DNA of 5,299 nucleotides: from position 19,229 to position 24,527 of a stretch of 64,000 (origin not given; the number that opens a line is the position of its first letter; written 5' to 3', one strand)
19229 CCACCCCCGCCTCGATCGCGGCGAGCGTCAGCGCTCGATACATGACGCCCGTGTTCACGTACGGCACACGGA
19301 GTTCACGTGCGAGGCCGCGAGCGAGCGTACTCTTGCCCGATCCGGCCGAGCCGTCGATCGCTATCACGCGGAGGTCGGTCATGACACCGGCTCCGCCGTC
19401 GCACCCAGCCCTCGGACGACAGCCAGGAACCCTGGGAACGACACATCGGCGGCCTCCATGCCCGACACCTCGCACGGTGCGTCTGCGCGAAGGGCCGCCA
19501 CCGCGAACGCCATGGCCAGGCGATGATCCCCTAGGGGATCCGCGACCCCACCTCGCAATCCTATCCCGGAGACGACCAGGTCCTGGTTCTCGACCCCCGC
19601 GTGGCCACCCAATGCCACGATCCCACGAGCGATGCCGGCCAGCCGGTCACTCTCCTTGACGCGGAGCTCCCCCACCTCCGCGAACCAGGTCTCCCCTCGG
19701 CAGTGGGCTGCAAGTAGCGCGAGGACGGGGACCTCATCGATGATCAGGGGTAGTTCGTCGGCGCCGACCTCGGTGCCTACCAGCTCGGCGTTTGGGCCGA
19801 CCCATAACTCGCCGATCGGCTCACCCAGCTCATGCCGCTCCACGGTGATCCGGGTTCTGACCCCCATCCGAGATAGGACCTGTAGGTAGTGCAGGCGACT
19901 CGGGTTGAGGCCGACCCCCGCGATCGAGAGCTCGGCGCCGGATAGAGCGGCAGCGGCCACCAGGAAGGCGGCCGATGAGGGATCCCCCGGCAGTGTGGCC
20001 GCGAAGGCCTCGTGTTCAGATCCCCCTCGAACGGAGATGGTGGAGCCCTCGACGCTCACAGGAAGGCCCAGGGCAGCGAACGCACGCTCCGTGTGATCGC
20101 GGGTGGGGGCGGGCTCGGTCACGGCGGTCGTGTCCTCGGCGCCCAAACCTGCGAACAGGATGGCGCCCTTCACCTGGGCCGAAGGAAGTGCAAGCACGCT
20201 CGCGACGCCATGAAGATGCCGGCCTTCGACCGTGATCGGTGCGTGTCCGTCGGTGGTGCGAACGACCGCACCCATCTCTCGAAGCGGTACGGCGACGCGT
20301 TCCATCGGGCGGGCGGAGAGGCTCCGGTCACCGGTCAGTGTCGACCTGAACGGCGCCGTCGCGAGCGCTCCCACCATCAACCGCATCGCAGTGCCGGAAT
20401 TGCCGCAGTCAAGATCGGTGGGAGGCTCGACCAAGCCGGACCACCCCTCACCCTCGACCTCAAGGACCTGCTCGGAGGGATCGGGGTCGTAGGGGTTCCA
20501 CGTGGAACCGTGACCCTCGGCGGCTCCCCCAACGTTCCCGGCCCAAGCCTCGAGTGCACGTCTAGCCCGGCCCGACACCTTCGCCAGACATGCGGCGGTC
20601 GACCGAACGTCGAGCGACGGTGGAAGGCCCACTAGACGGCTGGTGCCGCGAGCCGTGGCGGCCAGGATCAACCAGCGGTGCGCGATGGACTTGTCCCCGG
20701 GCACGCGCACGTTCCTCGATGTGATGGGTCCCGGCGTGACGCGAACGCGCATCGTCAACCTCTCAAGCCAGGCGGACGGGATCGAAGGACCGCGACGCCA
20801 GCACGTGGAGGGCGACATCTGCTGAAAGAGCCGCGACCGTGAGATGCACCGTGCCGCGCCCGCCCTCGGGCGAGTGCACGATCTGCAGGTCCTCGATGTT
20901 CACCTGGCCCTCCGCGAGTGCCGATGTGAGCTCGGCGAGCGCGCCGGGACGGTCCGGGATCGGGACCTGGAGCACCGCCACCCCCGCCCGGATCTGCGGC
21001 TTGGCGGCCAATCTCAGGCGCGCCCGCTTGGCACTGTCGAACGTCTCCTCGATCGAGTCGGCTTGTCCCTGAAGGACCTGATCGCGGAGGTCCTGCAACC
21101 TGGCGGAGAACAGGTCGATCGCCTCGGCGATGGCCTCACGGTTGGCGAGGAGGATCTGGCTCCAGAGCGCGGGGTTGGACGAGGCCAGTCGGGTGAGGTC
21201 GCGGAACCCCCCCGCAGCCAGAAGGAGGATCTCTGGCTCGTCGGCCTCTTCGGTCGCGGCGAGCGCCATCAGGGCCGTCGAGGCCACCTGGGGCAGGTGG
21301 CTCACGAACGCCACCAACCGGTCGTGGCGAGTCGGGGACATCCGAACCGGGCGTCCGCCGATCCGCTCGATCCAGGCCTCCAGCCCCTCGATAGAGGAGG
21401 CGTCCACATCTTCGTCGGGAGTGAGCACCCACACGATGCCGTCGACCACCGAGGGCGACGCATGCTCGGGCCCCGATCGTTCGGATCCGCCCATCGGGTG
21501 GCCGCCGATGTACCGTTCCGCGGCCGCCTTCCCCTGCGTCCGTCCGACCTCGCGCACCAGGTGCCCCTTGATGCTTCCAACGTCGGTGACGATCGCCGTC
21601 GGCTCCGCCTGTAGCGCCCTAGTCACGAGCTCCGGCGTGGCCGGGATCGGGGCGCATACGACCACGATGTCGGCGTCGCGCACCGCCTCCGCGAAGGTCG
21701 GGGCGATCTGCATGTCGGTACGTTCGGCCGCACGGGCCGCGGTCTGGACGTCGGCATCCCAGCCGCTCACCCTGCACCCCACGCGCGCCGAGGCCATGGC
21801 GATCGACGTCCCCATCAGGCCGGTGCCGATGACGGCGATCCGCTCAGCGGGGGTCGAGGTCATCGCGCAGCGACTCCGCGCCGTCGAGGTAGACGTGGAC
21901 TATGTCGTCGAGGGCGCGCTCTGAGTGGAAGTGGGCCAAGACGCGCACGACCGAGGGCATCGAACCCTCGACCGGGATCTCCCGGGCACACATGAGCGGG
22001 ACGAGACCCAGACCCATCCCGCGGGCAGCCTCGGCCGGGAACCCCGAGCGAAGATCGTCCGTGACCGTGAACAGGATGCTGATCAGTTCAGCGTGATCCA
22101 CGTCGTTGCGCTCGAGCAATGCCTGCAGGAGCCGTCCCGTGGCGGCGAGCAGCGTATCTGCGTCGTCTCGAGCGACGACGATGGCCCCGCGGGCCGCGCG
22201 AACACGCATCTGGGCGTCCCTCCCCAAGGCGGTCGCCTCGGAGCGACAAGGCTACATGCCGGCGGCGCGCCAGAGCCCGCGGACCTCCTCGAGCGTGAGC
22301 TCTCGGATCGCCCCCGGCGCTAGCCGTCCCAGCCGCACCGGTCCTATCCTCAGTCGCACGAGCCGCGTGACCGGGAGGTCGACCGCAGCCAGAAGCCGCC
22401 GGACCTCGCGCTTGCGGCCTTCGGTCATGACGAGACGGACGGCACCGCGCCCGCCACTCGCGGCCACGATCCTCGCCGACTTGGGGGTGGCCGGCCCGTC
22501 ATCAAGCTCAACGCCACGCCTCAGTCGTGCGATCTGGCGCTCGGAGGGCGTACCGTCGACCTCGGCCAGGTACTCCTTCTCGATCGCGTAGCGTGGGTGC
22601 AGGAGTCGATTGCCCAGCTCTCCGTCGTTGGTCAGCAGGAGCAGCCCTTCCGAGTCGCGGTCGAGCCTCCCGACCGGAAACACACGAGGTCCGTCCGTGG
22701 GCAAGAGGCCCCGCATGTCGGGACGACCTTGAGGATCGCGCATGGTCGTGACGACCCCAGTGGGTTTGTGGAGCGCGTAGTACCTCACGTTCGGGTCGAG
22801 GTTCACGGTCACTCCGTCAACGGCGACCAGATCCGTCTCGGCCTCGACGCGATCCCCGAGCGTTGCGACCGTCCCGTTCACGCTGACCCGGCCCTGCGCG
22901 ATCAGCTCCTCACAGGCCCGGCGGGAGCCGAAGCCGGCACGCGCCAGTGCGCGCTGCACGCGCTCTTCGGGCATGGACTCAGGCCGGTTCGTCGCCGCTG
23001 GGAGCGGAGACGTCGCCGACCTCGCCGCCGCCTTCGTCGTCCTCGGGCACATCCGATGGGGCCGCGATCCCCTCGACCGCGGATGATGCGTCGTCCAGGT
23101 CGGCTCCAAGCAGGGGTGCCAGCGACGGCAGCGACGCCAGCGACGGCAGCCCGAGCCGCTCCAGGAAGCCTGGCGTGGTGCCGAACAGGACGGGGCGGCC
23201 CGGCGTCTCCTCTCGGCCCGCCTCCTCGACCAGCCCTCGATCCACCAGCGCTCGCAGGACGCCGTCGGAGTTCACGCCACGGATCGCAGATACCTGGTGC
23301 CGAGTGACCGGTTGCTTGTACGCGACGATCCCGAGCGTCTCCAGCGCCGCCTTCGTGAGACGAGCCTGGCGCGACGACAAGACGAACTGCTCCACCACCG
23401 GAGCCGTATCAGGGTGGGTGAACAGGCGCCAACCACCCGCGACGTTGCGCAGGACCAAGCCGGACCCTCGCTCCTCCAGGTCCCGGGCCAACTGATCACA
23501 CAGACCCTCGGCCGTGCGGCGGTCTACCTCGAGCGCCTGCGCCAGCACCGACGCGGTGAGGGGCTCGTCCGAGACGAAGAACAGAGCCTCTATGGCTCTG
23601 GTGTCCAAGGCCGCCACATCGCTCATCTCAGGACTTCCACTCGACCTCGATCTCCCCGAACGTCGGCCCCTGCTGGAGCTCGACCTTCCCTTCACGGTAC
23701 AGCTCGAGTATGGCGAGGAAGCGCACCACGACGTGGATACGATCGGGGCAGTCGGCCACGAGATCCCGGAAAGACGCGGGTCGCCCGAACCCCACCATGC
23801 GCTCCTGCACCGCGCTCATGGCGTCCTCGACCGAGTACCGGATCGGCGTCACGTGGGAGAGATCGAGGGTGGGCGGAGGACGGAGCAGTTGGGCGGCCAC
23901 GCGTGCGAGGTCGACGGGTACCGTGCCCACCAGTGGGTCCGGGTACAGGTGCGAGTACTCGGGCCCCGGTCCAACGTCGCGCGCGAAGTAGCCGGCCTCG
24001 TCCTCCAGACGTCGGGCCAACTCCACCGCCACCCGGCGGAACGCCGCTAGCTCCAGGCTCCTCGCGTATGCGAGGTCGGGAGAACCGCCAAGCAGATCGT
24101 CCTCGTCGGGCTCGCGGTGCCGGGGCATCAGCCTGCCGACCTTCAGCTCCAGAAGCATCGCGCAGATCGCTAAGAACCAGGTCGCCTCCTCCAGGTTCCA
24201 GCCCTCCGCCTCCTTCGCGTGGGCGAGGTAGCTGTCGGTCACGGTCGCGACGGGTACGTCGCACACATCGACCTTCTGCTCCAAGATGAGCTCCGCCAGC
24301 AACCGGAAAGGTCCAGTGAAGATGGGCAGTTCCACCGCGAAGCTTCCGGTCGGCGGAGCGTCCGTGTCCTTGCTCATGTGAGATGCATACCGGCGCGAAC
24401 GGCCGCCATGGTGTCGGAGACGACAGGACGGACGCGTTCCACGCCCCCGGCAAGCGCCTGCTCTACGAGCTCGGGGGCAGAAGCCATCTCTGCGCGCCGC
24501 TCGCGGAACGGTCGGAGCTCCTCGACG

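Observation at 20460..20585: A perfect parS-like palindrome hidden in a 27-aa insertion in AroA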

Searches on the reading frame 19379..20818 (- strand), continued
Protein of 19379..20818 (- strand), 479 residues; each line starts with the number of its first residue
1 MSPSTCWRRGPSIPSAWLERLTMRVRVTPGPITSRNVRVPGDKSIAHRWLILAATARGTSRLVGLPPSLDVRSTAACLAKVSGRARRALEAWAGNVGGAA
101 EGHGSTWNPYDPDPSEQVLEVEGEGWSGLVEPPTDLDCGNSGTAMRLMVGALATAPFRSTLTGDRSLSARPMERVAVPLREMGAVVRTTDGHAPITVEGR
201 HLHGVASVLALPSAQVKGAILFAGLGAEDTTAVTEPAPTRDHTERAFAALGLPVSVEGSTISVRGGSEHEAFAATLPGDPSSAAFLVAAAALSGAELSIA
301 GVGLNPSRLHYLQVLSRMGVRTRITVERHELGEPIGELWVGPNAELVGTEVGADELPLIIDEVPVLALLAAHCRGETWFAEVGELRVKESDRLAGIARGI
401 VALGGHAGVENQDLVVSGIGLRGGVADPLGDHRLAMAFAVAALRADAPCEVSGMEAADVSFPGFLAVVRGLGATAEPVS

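Call 44: search_solved_structures(query=P0001, show_alignments=2, max_evalue=1e-20)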
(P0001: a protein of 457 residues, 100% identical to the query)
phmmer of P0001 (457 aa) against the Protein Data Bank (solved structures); distinct sequences matched with E-value up to 1e-20: 31.
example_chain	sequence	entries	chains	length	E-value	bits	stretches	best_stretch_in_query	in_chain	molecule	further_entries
3rmt_A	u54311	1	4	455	9.8e-89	301.6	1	93-451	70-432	3-phosphoshikimate 1-carboxyvinyltransferase 1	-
3tr1_A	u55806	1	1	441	2.4e-83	283.8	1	93-452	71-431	3-phosphoshikimate 1-carboxyvinyltransferase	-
3roi_A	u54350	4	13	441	2.5e-83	283.8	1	93-452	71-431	3-phosphoshikimate 1-carboxyvinyltransferase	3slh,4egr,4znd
4gfp_A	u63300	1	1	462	3e-83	283.5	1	93-452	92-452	3-phosphoshikimate 1-carboxyvinyltransferase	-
5bs5_A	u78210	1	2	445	5.5e-79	269.5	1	95-454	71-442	3-phosphoshikimate 1-carboxyvinyltransferase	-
5buf_A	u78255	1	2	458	6.2e-79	269.3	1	95-454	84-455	3-phosphoshikimate 1-carboxyvinyltransferase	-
2pqd_A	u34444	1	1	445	5.2e-65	223.4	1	99-454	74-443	3-phosphoshikimate 1-carboxyvinyltransferase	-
2ggd_A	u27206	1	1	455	5.7e-65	223.3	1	99-454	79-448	3-phosphoshikimate 1-carboxyvinyltransferase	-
2pqb_A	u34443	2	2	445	3.2e-64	220.8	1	99-454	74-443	3-phosphoshikimate 1-carboxyvinyltransferase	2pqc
2gg4_A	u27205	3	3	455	3.5e-64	220.7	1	99-454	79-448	3-phosphoshikimate 1-carboxyvinyltransferase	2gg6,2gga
1rf4_A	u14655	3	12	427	2.4e-62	214.6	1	93-444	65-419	5-enolpyruvylshikimate-3-phosphate synthase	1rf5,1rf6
4n3p_A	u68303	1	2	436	3.8e-52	181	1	93-444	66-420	Serine Hydrolase OSH18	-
3nvs_A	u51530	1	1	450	4.1e-30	108.4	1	94-443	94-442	3-phosphoshikimate 1-carboxyvinyltransferase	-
7tm4_A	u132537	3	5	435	3.4e-26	95.5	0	98-443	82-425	3-phosphoshikimate 1-carboxyvinyltransferase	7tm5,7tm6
2qfq_A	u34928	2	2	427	2e-25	93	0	98-444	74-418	3-phosphoshikimate 1-carboxyvinyltransferase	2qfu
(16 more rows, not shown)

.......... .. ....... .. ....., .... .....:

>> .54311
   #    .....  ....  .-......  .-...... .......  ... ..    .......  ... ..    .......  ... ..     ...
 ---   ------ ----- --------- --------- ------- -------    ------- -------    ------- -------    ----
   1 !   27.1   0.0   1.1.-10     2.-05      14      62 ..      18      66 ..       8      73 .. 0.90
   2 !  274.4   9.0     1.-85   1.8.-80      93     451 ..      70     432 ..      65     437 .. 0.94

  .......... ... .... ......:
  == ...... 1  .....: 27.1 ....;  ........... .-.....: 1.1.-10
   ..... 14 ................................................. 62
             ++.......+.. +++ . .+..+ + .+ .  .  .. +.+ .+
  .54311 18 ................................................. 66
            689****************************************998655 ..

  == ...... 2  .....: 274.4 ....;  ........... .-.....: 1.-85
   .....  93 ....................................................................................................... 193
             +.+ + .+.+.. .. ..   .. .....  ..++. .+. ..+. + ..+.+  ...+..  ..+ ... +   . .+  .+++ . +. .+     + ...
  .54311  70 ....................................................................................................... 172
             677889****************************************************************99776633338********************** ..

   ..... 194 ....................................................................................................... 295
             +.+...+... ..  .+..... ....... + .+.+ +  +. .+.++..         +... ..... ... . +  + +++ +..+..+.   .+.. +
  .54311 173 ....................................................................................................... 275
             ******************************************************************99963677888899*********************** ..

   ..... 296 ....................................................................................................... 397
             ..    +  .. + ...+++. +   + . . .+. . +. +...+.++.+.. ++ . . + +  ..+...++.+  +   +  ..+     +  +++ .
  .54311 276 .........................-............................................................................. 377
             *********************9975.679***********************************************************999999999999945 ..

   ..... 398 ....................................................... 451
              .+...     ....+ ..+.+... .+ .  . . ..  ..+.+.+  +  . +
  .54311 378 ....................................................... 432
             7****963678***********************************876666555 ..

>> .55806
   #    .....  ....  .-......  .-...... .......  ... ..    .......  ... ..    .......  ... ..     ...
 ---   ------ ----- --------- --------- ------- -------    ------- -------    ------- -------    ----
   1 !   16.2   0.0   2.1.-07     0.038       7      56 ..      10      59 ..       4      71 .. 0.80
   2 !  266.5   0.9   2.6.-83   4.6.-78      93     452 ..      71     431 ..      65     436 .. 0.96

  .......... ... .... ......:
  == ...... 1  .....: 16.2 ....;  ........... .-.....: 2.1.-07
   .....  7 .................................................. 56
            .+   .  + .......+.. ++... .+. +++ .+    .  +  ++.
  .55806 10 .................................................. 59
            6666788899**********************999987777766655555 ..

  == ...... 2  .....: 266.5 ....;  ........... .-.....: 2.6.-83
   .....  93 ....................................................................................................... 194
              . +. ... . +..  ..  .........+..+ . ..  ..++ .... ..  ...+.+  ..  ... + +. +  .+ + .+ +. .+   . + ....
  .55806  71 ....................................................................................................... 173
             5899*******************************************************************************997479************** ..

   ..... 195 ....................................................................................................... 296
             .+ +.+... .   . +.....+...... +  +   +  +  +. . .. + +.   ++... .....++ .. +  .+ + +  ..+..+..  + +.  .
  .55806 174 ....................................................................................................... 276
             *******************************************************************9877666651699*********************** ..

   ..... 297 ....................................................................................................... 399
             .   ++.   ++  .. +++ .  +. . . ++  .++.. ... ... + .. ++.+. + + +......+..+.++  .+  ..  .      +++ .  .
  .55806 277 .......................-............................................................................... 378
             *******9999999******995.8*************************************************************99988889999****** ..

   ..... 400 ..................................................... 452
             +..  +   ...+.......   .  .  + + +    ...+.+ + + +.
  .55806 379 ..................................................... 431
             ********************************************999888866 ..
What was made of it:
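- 19379..20752 (-): aroA, class II EPSP synthase, 457 aa. This is the host gene. PDB hit 3RMT at 1e-88 (call 44).
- On Class II EPSP synthase (host gene): 3RMT hit at 1e-88 (call 44).
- Checked: That makes an insertion of about 27 aa (call 44).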

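Call 52: predict_structure(alignment_id=A1)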
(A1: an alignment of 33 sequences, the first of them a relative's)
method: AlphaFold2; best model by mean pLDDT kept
length: 457 residues; sequences in the alignment: 33
mean_pLDDT: 91.1   pTM: 0.90
mean pLDDT of the five models: 91.1, 91.0, 90.8, 89.2, 89.2
residues with pLDDT >= 90: 354; 70-90: 79; 50-70: 9; < 50: 15
segments of 3 or more residues with pLDDT < 50: 78-92
pLDDT, mean of each block of 10 residues (from residue 1): 89 90 96 97 88 96 93 60 39 76 94 93 95 95 85 95 93 93 95 96 96 93 97 96 95 95 95 94 96 97 97 96 92 93 97 96 78 96 95 96 93 95 95 86 86 86
secondary structure, 60 per line:
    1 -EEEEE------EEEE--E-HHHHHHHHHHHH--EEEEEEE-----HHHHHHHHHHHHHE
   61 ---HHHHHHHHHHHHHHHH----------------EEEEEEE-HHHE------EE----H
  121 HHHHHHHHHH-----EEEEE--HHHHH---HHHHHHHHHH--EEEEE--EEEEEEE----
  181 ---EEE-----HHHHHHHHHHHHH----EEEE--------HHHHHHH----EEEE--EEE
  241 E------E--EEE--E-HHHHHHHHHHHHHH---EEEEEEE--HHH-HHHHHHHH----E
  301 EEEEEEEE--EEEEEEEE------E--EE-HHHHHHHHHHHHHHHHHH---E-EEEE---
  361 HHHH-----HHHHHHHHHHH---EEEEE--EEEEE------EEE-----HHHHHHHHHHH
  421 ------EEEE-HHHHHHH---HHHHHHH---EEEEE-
elements in order: E2-6 E13-16 H21-32 E35-41 H47-59 H64-79 E96-102 H120-130 E136-140 H143-147 H151-160 E163-167 E170-176 E184-186 H192-204 E209-212 H221-227 E232-235 E238-241 E251-253 H258-271 E275-281 H288-295 E300-308 E311-318 H331-348 E354-357 H361-364 H370-380 E384-388 E391-395 E402-404 H410-420 E427-430 H432-438 H442-448 E452-456
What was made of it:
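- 19379..20752 (-): AF2 mean pLDDT is 91 (call 52).
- On Class II EPSP synthase (host gene): AF2 pTM 0.90 (call 52).
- AF2 finds no structure for the motif (call 52).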

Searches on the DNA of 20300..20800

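Call 68: search_rna_families(source=window, start=20300, end=20800, threshold=evalue, max_evalue=10)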
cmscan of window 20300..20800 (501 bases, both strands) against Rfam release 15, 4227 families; matches with E-value up to 10: 0.
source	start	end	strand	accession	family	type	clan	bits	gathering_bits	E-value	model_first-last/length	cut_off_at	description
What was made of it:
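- There is no Rfam hit even at E = 10 (call 68).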

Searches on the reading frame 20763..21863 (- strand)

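Call 8: search_protein_families(library=pfam, proteins=[window:20763-21863:-])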
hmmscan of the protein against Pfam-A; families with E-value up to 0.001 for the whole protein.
window:20763-21863:- (366 aa): 12 families
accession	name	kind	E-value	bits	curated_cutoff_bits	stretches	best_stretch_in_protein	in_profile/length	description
PF20463.3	PDH_C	-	9.5e-27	93.7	22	1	176-275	1-100/102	Prephenate dehydrogenase, dimerization domain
PF02153.23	PDH_N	-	1.6e-26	93.1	26.5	1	30-171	12-151/154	Prephenate dehydrogenase, nucleotide-binding domain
PF03807.23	F420_oxidored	-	8.3e-11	42.8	21.6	1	8-94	1-90/94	NADP oxidoreductase coenzyme F420-dependent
PF03446.21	NAD_binding_2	-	1.2e-10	42.1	21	1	8-108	1-105/161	NAD binding domain of 6-phosphogluconate dehydrogenase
PF02826.25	2-Hacid_dh_C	-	3.9e-07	30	25.1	1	6-80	36-109/178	D-isomer specific 2-hydroxyacid dehydrogenase, NAD binding domain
PF01842.31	ACT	-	6.9e-07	29.4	27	1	302-354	7-57/66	ACT domain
PF02737.24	3HCDH_N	-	7e-07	29.8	22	1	9-58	2-51/180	3-hydroxyacyl-CoA dehydrogenase, NAD binding domain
PF01262.27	AlaDh_PNT_C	-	1.2e-05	25.2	23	1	6-104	28-137/214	Alanine dehydrogenase/PNT, C-terminal domain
PF01210.29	NAD_Gly3P_dh_N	-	1.5e-05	25.4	23.1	0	9-100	2-105/158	NAD-dependent glycerol-3-phosphate dehydrogenase N-terminus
PF22629.2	ACT_AHAS_ss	-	9.6e-05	22.9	27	1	299-348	2-50/67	AHAS small subunit-like ACT domain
PF13291.12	ACT_4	-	0.0002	22.4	27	1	297-344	8-55/80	ACT domain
PF01408.29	GFO_IDH_MocA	-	0.00067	20.8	24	0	8-89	2-88/120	Oxidoreductase family, NAD-binding Rossmann fold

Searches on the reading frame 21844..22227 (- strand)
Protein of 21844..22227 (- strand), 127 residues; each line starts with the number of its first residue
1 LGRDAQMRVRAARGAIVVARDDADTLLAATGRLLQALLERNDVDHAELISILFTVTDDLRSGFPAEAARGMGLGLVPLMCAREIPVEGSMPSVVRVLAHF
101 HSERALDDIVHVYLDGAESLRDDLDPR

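Call 8: search_protein_families(library=pfam, proteins=[window:21844-22227:-])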
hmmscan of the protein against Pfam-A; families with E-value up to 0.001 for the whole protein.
window:21844-22227:- (127 aa): 1 family
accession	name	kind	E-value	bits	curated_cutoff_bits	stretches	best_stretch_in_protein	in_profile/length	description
PF07736.16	CM_1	-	3.6e-38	131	27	1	9-124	1-116/116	Chorismate mutase type I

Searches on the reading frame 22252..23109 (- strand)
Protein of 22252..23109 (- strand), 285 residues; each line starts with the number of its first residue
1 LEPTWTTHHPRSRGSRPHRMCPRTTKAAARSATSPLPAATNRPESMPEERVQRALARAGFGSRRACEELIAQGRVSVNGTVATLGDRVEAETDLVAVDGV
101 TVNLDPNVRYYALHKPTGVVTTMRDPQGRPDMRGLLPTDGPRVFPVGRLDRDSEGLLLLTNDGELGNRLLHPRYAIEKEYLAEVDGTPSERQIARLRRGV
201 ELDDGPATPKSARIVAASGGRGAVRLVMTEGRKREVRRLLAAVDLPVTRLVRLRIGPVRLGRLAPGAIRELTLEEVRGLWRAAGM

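Call 8: search_protein_families(library=pfam, proteins=[window:22252-23109:-])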
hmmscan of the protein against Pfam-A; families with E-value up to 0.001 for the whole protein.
window:22252-23109:- (285 aa): 2 families
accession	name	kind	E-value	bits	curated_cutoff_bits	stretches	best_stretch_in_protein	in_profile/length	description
PF00849.27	PseudoU_synth_2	-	2.9e-21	76.7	26.8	1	110-242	2-152/152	RNA pseudouridylate synthase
PF01479.30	S4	-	1.1e-11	44.7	22.8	1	50-91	2-45/48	S4 domain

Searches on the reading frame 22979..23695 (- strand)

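Call 8: search_protein_families(library=pfam, proteins=[window:22979-23695:-])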
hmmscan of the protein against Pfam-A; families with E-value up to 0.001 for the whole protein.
window:22979-23695:- (238 aa): 2 families
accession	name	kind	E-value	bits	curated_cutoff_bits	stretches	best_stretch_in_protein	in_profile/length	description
PF04079.22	SMC_ScpB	-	1.7e-52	177.7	27.4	1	34-192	2-160/160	Segregation and condensation complex subunit ScpB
PF12802.13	MarR_2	-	0.00096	19.7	27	0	33-70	6-45/61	MarR family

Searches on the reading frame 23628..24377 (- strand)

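Call 8: search_protein_families(library=pfam, proteins=[window:23628-24377:-])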
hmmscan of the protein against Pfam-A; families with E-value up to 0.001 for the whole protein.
window:23628-24377:- (249 aa): 1 family
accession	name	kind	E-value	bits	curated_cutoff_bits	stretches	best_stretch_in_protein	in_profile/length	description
PF02616.19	SMC_ScpA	-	2.5e-28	100.1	24.6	1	30-247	1-231/232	Segregation and condensation protein ScpA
